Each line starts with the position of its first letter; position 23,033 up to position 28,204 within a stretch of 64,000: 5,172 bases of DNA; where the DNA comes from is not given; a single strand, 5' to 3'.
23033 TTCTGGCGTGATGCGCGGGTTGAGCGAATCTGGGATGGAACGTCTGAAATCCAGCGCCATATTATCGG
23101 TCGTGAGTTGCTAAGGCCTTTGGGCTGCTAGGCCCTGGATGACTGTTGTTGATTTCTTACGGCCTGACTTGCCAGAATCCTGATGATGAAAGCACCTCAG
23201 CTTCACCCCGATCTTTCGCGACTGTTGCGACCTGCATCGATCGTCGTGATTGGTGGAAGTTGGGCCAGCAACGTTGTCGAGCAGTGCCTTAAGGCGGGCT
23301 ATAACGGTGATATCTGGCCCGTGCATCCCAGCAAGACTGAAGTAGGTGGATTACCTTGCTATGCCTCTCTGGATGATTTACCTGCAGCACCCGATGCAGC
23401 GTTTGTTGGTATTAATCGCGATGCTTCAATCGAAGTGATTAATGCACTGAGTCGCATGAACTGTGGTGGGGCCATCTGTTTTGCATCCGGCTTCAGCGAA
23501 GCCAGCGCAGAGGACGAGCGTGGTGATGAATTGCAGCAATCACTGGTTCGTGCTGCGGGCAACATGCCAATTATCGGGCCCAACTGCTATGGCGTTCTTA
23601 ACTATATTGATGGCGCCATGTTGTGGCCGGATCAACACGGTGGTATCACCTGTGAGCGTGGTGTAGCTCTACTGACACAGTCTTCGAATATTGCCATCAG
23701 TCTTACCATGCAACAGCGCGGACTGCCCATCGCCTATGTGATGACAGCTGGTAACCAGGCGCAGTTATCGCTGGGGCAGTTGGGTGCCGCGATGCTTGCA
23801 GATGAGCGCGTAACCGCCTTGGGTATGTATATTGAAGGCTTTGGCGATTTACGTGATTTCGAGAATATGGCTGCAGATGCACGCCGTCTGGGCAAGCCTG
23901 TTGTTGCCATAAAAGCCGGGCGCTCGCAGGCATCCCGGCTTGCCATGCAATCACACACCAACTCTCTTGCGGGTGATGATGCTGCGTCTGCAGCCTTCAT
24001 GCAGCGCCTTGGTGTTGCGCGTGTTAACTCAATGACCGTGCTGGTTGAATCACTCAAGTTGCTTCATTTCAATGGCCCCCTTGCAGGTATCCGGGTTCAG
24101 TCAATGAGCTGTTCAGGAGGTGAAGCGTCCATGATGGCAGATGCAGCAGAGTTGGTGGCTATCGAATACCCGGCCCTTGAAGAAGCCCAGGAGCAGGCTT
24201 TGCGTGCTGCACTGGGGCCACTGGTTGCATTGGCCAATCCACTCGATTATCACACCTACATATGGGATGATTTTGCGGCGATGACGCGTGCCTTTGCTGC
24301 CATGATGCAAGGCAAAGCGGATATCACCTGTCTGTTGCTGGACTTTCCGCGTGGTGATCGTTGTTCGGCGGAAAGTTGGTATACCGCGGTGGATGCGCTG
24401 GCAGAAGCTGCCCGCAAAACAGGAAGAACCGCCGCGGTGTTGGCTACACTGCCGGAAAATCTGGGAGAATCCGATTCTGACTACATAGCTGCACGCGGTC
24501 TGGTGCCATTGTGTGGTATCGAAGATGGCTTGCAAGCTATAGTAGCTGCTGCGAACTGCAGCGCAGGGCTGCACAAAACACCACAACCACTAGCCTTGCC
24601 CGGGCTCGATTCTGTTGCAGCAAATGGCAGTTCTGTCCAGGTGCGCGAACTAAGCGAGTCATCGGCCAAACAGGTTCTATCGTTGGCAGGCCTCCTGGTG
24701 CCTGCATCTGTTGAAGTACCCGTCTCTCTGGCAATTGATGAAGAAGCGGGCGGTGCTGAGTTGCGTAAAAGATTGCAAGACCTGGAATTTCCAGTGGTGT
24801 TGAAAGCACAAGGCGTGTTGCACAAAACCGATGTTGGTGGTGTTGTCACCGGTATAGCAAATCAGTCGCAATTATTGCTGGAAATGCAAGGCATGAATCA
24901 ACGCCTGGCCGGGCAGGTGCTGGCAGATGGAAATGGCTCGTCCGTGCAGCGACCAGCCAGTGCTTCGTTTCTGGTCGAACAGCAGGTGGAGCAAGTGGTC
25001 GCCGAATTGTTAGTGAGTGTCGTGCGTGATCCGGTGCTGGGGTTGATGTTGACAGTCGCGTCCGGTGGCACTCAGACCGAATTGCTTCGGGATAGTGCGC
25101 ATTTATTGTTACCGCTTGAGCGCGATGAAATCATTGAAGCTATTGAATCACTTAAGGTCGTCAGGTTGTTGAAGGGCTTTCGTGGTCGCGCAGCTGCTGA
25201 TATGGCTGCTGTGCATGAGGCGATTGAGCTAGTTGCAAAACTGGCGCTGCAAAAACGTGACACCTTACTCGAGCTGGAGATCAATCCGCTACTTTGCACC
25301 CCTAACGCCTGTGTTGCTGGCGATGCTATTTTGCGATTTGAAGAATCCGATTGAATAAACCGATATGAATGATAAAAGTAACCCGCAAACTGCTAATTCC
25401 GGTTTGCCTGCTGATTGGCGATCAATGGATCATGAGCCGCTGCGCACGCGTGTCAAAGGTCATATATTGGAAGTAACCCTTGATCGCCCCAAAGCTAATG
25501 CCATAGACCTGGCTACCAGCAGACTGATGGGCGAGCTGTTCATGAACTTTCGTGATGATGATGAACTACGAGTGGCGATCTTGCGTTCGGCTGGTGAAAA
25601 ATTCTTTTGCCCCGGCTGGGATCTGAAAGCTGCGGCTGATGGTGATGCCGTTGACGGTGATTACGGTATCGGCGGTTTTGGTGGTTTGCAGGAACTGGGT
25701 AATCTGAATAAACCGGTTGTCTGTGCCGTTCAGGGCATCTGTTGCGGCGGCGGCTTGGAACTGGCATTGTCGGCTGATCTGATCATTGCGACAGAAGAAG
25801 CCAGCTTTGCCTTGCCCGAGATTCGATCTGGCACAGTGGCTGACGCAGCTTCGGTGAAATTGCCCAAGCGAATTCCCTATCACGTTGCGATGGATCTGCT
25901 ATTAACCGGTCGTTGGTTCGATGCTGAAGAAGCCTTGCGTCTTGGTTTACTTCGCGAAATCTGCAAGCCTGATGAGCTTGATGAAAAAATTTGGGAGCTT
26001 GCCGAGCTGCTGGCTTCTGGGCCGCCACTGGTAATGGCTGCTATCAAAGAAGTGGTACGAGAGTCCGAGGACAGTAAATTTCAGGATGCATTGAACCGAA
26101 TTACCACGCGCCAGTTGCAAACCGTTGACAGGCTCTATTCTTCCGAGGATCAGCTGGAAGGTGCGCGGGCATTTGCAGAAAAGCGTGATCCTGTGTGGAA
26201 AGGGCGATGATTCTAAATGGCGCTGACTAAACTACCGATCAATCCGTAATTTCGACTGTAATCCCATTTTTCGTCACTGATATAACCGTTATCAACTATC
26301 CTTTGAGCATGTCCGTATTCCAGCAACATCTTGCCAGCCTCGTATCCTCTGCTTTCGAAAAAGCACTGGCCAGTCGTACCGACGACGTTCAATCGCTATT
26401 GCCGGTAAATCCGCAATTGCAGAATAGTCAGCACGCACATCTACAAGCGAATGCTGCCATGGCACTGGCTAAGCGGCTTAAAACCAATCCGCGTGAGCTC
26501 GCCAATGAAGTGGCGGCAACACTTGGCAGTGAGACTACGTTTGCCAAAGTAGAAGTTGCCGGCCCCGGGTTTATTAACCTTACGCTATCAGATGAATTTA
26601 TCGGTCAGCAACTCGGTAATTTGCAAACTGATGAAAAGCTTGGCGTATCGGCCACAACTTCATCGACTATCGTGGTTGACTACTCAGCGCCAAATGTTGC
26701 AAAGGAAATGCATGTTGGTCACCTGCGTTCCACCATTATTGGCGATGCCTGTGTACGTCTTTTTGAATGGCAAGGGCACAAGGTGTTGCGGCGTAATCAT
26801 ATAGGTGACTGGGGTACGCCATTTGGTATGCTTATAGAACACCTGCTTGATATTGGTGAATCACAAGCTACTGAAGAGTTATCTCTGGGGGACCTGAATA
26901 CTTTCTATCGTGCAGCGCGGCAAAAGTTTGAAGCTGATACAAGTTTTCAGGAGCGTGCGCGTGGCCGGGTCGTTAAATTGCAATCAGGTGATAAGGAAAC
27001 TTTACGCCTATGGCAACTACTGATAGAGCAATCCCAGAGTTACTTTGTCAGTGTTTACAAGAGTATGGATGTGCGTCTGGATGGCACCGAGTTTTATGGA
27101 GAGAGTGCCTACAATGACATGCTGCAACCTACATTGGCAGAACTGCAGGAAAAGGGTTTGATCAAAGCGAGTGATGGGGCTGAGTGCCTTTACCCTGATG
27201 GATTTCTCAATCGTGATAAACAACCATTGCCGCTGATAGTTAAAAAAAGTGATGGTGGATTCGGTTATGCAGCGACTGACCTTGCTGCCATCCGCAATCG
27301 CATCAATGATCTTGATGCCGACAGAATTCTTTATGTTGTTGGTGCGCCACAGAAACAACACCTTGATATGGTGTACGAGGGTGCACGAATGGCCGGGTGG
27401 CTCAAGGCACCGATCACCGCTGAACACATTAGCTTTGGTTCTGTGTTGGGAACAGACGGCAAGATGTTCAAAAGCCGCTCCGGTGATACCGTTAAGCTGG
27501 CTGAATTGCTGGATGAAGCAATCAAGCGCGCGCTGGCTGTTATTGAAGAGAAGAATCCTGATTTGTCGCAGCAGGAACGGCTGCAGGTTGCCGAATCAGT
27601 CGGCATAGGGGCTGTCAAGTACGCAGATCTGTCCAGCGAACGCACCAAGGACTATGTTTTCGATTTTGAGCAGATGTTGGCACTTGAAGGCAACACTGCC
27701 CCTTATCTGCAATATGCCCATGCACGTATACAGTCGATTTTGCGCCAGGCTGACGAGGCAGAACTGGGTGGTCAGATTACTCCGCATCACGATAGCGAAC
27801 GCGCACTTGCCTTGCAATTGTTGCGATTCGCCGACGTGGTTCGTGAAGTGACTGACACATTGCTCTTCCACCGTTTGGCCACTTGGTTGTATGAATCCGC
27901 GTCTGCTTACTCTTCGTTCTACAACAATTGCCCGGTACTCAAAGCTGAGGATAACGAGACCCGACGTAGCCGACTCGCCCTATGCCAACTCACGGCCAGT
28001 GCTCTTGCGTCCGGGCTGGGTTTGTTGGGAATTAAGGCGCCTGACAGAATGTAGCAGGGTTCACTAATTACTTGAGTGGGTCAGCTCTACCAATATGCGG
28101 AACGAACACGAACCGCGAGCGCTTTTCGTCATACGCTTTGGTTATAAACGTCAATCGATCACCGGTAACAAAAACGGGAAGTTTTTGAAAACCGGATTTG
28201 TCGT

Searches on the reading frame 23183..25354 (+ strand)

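Call 57: search_protein_families(library=pfam, proteins=[window:23183-25354:+], max_evalue=1e-8)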
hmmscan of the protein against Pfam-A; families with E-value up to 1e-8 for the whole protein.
window:23183-25354:+ (723 aa): 3 families
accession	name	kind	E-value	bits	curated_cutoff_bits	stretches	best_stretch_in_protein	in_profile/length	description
PF13549.11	ATP-grasp_5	-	2.1e-33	116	27.6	1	488-717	8-219/221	ATP-grasp domain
PF13607.11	Succ_CoA_lig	-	2e-32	112.3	27.4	1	160-294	3-138/138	Succinyl-CoA ligase like flavodoxin domain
PF13380.12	CoA_binding_2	-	4.9e-15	56.4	22.8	1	19-139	2-114/116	CoA binding domain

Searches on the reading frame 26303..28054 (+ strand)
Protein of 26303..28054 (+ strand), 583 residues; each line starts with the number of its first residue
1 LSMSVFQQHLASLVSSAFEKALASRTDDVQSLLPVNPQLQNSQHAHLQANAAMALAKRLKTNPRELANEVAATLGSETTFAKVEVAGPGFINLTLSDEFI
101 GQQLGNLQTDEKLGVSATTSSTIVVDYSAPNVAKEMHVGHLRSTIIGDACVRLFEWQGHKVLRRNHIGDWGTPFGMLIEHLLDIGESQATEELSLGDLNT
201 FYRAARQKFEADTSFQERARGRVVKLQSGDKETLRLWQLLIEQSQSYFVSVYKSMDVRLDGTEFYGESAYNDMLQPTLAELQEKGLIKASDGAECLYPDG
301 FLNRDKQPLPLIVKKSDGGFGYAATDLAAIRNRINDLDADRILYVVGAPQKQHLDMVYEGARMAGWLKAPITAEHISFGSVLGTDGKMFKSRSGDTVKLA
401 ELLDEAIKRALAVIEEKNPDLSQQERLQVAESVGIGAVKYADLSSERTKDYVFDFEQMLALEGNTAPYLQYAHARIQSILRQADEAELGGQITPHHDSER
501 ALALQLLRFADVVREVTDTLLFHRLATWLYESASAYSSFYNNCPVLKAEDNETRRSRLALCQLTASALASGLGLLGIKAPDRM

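Call 57: search_protein_families(library=pfam, proteins=[window:26303-28054:+], max_evalue=1e-8)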
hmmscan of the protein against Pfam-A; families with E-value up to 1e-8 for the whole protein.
window:26303-28054:+ (583 aa): 3 families
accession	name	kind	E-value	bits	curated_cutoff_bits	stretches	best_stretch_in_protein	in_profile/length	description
PF00750.26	tRNA-synt_1d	-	2e-117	392.5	23.3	1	107-455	6-349/349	tRNA synthetases class I (R), catalytic domain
PF05746.21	DALR_1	-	1.5e-33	115.8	22.3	1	469-583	1-117/117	DALR anticodon binding domain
PF03485.21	Arg_tRNA_synt_N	-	5.7e-20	72.2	21.5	1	13-95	6-85/85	Arginyl tRNA synthetase N terminal domain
